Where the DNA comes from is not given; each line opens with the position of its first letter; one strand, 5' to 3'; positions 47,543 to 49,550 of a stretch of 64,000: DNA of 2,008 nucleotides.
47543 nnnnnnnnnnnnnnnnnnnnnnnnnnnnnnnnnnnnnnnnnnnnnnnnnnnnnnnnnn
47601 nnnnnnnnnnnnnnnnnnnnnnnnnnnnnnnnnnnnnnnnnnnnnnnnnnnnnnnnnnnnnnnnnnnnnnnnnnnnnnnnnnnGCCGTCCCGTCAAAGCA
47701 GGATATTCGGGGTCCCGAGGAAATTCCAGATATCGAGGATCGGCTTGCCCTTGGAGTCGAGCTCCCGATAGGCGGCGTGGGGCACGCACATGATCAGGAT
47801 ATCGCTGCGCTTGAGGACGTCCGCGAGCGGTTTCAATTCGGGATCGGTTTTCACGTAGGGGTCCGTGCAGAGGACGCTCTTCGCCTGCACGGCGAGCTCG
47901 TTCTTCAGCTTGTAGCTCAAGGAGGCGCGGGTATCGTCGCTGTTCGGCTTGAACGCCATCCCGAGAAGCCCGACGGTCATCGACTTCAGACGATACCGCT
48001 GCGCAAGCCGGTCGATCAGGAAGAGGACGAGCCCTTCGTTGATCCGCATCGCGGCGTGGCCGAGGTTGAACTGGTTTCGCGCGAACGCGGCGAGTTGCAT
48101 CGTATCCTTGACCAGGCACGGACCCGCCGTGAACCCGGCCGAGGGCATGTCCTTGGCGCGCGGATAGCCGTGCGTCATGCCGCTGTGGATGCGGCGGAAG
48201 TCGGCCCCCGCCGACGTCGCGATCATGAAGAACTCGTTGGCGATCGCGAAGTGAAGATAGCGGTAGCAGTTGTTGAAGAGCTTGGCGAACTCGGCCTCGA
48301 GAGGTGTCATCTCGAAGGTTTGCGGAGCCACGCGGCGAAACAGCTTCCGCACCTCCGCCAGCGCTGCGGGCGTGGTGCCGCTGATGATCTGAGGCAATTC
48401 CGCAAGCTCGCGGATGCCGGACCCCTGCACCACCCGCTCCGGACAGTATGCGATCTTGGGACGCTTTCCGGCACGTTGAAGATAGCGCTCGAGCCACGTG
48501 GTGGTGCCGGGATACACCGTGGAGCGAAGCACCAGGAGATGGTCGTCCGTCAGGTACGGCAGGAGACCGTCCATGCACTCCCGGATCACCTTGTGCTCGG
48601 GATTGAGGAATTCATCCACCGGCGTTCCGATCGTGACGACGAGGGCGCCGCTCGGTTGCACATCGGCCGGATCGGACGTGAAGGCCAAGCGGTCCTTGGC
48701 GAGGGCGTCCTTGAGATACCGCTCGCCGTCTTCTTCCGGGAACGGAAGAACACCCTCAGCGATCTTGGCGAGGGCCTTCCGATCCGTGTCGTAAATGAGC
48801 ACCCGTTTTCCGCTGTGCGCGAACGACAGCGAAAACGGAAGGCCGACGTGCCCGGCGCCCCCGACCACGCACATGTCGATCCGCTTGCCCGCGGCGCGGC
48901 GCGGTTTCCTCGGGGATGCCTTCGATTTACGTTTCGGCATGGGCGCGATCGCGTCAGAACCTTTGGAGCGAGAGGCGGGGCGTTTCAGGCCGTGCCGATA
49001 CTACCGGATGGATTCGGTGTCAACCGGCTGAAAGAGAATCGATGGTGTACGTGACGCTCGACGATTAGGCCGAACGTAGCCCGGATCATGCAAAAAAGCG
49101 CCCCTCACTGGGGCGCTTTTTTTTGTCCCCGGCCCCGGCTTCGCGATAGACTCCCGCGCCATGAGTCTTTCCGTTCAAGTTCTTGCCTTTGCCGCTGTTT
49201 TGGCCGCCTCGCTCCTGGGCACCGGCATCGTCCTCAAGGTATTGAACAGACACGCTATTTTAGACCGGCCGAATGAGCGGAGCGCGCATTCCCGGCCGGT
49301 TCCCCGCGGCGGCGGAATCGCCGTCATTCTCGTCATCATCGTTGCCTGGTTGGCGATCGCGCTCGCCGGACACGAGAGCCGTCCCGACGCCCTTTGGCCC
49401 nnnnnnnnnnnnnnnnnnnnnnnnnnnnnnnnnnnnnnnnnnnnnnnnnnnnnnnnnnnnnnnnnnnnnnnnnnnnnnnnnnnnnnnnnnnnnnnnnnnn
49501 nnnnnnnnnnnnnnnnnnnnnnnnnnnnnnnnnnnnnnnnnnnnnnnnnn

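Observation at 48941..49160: Strong intrinsic terminator inside a divergent promoter region, 36 nt upstream of the initiating-transferase gene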

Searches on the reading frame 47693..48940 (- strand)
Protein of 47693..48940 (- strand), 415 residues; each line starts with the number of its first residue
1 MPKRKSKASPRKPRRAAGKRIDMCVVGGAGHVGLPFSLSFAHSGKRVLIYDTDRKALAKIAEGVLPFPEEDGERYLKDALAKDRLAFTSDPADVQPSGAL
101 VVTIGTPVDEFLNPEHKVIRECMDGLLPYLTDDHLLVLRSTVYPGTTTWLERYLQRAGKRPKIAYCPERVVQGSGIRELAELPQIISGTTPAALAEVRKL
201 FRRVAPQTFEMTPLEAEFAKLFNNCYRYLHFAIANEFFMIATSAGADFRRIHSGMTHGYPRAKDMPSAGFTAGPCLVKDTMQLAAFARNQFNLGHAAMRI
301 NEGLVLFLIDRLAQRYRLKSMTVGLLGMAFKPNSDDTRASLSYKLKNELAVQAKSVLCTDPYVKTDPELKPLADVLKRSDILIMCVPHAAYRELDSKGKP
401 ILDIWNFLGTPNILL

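Call 8: search_protein_families(library=pfam, proteins=[window:47693-48940:-])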
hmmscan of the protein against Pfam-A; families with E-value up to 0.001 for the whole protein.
window:47693-48940:- (415 aa): 4 families
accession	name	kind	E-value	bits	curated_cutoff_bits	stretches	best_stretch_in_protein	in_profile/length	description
PF03721.20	UDPG_MGDP_dh_N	-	3.9e-30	105.2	27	1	24-195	4-181/187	UDP-glucose/GDP-mannose dehydrogenase family, NAD binding domain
PF03720.21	UDPG_MGDP_dh_C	-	1.8e-14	54.4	30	1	325-408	2-101/103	UDP-glucose/GDP-mannose dehydrogenase family, UDP binding domain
PF00984.24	UDPG_MGDP_dh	-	3.6e-11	43.4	25.4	1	215-302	2-93/94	UDP-glucose/GDP-mannose dehydrogenase family, central domain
PF01210.29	NAD_Gly3P_dh_N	-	0.00086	19.7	23.1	0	26-107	4-78/158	NAD-dependent glycerol-3-phosphate dehydrogenase N-terminus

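Call 43: find_homologous_proteins(query=window:47693-48874:-, max_evalue=1e-50)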
Query window:47693-48874:- (393 aa): 7998 proteins with E <= 1e-50 among 8000 candidates; the best 120 are listed.
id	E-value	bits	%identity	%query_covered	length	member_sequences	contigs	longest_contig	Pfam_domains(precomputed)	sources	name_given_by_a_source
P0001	1.5e-264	895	100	100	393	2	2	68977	PF00984.25,PF03721.21,PF03720.23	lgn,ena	-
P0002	5.0e-237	804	88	100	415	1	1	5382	PF00984.25,PF03721.21,PF03720.23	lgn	-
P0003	1.3e-185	635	71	99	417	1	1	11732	PF00984.25,PF03721.21,PF03720.23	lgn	-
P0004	2.6e-172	591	66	99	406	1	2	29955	PF00984.25,PF03721.21,PF03720.23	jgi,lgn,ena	-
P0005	1.0e-171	589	66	99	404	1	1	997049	PF00984.25,PF03721.21,PF03720.23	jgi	-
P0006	2.6e-169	581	64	100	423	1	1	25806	PF00984.25,PF03446.22,PF03721.21,PF03720.23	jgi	-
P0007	2.3e-167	575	62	99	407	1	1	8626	PF00984.25,PF03721.21,PF03720.23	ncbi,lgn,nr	ncbi:MAG: nucleotide sugar dehydrogenase [Rhodospirillales bacterium]|nr:nucleotide sugar dehydrogen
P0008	3.1e-167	575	64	98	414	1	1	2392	PF00984.25,PF03721.21,PF03720.23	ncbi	-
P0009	4.0e-167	574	63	99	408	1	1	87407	PF00984.25,PF03446.22,PF03721.21,PF03720.23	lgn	-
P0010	4.7e-166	571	64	98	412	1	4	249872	PF00984.25,PF03721.21,PF03720.23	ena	-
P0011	8.3e-166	570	62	100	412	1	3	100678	PF00984.25,PF03721.21,PF03720.23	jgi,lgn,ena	jgi:UDP-N-acetyl-D-mannosaminuronic acid dehydrogenase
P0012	2.7e-165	568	61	99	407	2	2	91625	PF00984.25,PF03721.21,PF03720.23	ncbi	ncbi:MAG: nucleotide sugar dehydrogenase [Rhodospirillales bacterium]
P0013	2.7e-165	568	61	99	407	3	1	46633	PF00984.25,PF03721.21,PF03720.23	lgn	-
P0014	1.1e-164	566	61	99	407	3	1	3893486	PF00984.25,PF03721.21,PF03720.23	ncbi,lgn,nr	ncbi:nucleotide sugar dehydrogenase [Thalassospiraceae bacterium LMO-JJ14]|nr:nucleotide sugar dehyd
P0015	1.4e-164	566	62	100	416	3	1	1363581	PF00984.25,PF03721.21,PF03720.23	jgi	jgi:UDP-N-acetyl-D-mannosaminuronic acid dehydrogenase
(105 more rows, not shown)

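Call 44: find_encoding_contigs(protein=P0002, flank=5000, max_places=4)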
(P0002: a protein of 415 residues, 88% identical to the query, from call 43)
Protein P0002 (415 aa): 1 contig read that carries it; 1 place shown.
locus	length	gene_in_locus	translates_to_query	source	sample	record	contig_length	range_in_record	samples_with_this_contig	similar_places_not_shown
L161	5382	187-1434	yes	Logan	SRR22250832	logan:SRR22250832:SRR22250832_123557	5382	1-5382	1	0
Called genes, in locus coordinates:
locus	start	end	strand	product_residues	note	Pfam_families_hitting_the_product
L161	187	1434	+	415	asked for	PF03721:UDPG_MGDP_dh_N, PF00984:UDPG_MGDP_dh, PF03720:UDPG_MGDP_dh_C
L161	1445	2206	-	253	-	PF00535:Glycos_transf_2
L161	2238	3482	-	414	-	PF08421:Methyltransf_13, PF13489:Methyltransf_23, PF08242:Methyltransf_12, PF08484:Methyltransf_14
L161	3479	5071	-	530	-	-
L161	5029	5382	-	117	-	?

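Call 45: find_encoding_contigs(protein=P0003, flank=5000, max_places=4)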
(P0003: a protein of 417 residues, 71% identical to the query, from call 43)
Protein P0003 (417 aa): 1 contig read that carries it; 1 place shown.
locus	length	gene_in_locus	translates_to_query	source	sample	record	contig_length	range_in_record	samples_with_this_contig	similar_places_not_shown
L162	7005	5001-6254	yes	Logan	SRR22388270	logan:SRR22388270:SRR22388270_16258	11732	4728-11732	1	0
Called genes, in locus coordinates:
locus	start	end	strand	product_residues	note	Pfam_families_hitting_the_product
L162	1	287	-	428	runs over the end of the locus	PF13439:Glyco_transf_4, PF13579:Glyco_trans_4_4, PF00534:Glycos_transf_1, PF13692:Glyco_trans_1_4, PF13524:Glyco_trans_1_2 (weak)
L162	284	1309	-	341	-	PF00953:Glycos_transf_4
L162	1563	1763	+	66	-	-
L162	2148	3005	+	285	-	PF12686:DUF3800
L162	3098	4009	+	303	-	PF12760:Zn_ribbon_IS1595, PF12762:DDE_Tnp_IS1595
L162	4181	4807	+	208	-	-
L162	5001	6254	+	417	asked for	PF03721:UDPG_MGDP_dh_N, PF00984:UDPG_MGDP_dh, PF03720:UDPG_MGDP_dh_C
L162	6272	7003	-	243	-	?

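Call 52: find_encoding_contigs(protein=P0004, flank=4000, max_places=2)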
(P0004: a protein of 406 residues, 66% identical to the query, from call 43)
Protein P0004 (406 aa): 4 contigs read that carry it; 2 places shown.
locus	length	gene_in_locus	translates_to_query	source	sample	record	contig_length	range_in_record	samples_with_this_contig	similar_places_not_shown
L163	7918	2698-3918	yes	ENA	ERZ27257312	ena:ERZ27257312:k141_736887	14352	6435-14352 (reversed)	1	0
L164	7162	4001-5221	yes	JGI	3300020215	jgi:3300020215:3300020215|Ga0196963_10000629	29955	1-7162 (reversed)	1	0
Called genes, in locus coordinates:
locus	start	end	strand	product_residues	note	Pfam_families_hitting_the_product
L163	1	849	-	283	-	?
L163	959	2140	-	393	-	PF01557:FAA_hydrolase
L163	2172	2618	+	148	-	PF13279:4HBT_2, PF03061:4HBT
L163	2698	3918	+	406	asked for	PF03721:UDPG_MGDP_dh_N, PF00984:UDPG_MGDP_dh, PF03720:UDPG_MGDP_dh_C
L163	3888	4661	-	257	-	PF00535:Glycos_transf_2, PF12804:NTP_transf_3, PF13641:Glyco_tranf_2_3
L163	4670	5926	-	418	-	PF08421:Methyltransf_13, PF13489:Methyltransf_23, PF08242:Methyltransf_12 (weak), PF08484:Methyltransf_14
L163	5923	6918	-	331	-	PF00106:adh_short (weak), PF01073:3Beta_HSD, PF01370:Epimerase, PF02719:Polysacc_synt_2 (weak), PF04321:RmlD_sub_bind, PF05368:NmrA (weak), PF13460:NAD_binding_10, PF16363:GDP_Man_Dehyd, +1 more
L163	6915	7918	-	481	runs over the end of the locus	-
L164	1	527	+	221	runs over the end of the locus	PF03167:UDG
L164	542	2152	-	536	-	PF06594:HCBP_related (faint)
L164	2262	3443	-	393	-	PF01557:FAA_hydrolase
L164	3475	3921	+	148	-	PF13279:4HBT_2, PF03061:4HBT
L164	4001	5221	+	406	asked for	PF03721:UDPG_MGDP_dh_N, PF00984:UDPG_MGDP_dh, PF03720:UDPG_MGDP_dh_C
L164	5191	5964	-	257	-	PF00535:Glycos_transf_2, PF12804:NTP_transf_3, PF13641:Glyco_tranf_2_3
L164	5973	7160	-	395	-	?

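Call 53: find_encoding_contigs(protein=P0005, flank=4000, max_places=2)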
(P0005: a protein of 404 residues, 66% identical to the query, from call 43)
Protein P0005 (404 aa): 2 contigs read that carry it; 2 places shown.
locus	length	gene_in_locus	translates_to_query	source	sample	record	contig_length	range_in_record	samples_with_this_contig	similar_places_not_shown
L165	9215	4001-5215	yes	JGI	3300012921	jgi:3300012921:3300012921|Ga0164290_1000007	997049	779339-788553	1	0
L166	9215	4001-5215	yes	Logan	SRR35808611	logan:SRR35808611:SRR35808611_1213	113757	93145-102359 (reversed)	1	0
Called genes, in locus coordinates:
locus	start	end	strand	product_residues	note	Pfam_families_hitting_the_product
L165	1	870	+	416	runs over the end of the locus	-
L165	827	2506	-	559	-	PF07940:Hepar_II_III_C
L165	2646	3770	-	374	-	PF13579:Glyco_trans_4_4 (weak), PF02350:Epimerase_2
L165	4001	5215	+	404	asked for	PF03721:UDPG_MGDP_dh_N, PF00984:UDPG_MGDP_dh, PF03720:UDPG_MGDP_dh_C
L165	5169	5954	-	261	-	PF00535:Glycos_transf_2, PF12804:NTP_transf_3 (weak)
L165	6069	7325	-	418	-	PF08421:Methyltransf_13, PF13489:Methyltransf_23, PF08242:Methyltransf_12 (weak), PF08484:Methyltransf_14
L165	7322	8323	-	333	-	PF00106:adh_short, PF01073:3Beta_HSD, PF01370:Epimerase, PF02719:Polysacc_synt_2, PF04321:RmlD_sub_bind, PF05368:NmrA, PF13460:NAD_binding_10, PF16363:GDP_Man_Dehyd, +2 more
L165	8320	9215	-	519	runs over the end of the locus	-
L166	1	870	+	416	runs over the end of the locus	-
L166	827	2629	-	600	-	PF07940:Hepar_II_III_C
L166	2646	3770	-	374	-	PF13579:Glyco_trans_4_4 (weak), PF02350:Epimerase_2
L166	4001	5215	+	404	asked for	PF03721:UDPG_MGDP_dh_N, PF00984:UDPG_MGDP_dh, PF03720:UDPG_MGDP_dh_C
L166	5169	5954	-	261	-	PF00535:Glycos_transf_2, PF12804:NTP_transf_3 (weak)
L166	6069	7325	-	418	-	PF08421:Methyltransf_13, PF13489:Methyltransf_23, PF08242:Methyltransf_12 (weak), PF08484:Methyltransf_14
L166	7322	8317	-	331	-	PF00106:adh_short, PF01073:3Beta_HSD, PF01370:Epimerase, PF02719:Polysacc_synt_2, PF04321:RmlD_sub_bind, PF05368:NmrA, PF13460:NAD_binding_10, PF16363:GDP_Man_Dehyd, +2 more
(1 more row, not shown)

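Call 54: find_encoding_contigs(protein=P0006, flank=4000, max_places=2)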
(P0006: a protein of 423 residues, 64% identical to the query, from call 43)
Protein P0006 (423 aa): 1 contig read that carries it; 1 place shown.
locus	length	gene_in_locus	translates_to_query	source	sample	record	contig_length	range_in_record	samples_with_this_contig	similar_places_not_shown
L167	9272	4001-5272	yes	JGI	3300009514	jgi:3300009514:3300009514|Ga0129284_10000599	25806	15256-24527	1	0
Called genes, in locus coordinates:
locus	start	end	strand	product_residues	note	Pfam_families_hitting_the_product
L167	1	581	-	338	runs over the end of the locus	PF00953:Glycos_transf_4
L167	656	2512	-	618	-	PF13522:GATase_6, PF13537:GATase_7, PF00733:Asn_synthase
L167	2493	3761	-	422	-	PF04932:Wzy_C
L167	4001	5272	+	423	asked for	PF03446:NAD_binding_2 (faint), PF03721:UDPG_MGDP_dh_N, PF00984:UDPG_MGDP_dh, PF03720:UDPG_MGDP_dh_C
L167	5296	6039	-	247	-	PF00535:Glycos_transf_2, PF13641:Glyco_tranf_2_3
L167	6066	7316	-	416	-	PF08421:Methyltransf_13, PF13489:Methyltransf_23, PF08241:Methyltransf_11 (faint), PF08242:Methyltransf_12, PF08484:Methyltransf_14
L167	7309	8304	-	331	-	PF01073:3Beta_HSD, PF01370:Epimerase, PF02719:Polysacc_synt_2, PF04321:RmlD_sub_bind, PF05368:NmrA, PF08659:KR, PF13460:NAD_binding_10, PF16363:GDP_Man_Dehyd, +2 more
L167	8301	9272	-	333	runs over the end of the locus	PF00106:adh_short (weak), PF01073:3Beta_HSD, PF01370:Epimerase, PF02719:Polysacc_synt_2, PF04321:RmlD_sub_bind, PF08659:KR (weak), PF13460:NAD_binding_10, PF16363:GDP_Man_Dehyd, +1 more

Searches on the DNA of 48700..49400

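Call 5: search_rna_families(source=window, start=48700, end=49400, threshold=evalue, max_evalue=10, show_alignments=3)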
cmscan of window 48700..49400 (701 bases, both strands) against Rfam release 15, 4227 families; matches with E-value up to 10: 14.
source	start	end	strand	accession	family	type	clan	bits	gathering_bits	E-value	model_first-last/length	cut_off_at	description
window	49041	49125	+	RF01859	Phe_leader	Cis-reg; leader;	-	24.2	55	0.12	1-125/125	no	Phenylalanine leader peptide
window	49092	49122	-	RF01409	STnc250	Gene; sRNA;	-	20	42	0.22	57-87/94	no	STnc250 Hfq binding RNA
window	49009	49124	+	RF00106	RNAI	Gene; antisense;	-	19.2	47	0.47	1-102/102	no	RNAI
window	49061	49123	+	RF00506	Thr_leader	Cis-reg; leader;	-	18.2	55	0.92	1-118/118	no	Threonine operon leader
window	48940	48959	+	RF01382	HIV-1_SL4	Cis-reg;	-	17.9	31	0.59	1-20/20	no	HIV-1 stem-loop 4 packaging signal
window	49091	49141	-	RF00506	Thr_leader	Cis-reg; leader;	-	17.3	55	1.4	1-118/118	no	Threonine operon leader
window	49094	49131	+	RF00519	suhB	Gene; sRNA;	CL00108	16.5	41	1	1-77/77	no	Makes More Granules Regulator RNA (mmgR)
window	49094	49122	+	RF02054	STnc420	Gene; sRNA;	-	16.5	70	3.3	26-54/58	no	Salmonella enterica sRNA STnc420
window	49092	49124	+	RF02066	STnc320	Gene; sRNA;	-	16.1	50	3.3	20-49/55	no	Salmonella enterica sRNA STnc320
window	49088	49141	-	RF02063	STnc350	Gene; sRNA;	-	15.6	60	5.1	1-68/68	no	Salmonella enterica sRNA STnc350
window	49031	49132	+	RF02502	Atu_C8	Gene; sRNA;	-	15.4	50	5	1-122/122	no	Rhizobiales sRNA Atu_C8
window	49088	49126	-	RF02066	STnc320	Gene; sRNA;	-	14.1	50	9.9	16-55/55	no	Salmonella enterica sRNA STnc320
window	48994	49138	-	RF02880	MH_s15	Gene; sRNA;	-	13.6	123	0.57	1-277/277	no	Mesorhizobail RNA 15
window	49093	49171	-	RF01670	P17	Gene; sRNA;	-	9.2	45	8.9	1-282/282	no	Pseudomonas sRNA P17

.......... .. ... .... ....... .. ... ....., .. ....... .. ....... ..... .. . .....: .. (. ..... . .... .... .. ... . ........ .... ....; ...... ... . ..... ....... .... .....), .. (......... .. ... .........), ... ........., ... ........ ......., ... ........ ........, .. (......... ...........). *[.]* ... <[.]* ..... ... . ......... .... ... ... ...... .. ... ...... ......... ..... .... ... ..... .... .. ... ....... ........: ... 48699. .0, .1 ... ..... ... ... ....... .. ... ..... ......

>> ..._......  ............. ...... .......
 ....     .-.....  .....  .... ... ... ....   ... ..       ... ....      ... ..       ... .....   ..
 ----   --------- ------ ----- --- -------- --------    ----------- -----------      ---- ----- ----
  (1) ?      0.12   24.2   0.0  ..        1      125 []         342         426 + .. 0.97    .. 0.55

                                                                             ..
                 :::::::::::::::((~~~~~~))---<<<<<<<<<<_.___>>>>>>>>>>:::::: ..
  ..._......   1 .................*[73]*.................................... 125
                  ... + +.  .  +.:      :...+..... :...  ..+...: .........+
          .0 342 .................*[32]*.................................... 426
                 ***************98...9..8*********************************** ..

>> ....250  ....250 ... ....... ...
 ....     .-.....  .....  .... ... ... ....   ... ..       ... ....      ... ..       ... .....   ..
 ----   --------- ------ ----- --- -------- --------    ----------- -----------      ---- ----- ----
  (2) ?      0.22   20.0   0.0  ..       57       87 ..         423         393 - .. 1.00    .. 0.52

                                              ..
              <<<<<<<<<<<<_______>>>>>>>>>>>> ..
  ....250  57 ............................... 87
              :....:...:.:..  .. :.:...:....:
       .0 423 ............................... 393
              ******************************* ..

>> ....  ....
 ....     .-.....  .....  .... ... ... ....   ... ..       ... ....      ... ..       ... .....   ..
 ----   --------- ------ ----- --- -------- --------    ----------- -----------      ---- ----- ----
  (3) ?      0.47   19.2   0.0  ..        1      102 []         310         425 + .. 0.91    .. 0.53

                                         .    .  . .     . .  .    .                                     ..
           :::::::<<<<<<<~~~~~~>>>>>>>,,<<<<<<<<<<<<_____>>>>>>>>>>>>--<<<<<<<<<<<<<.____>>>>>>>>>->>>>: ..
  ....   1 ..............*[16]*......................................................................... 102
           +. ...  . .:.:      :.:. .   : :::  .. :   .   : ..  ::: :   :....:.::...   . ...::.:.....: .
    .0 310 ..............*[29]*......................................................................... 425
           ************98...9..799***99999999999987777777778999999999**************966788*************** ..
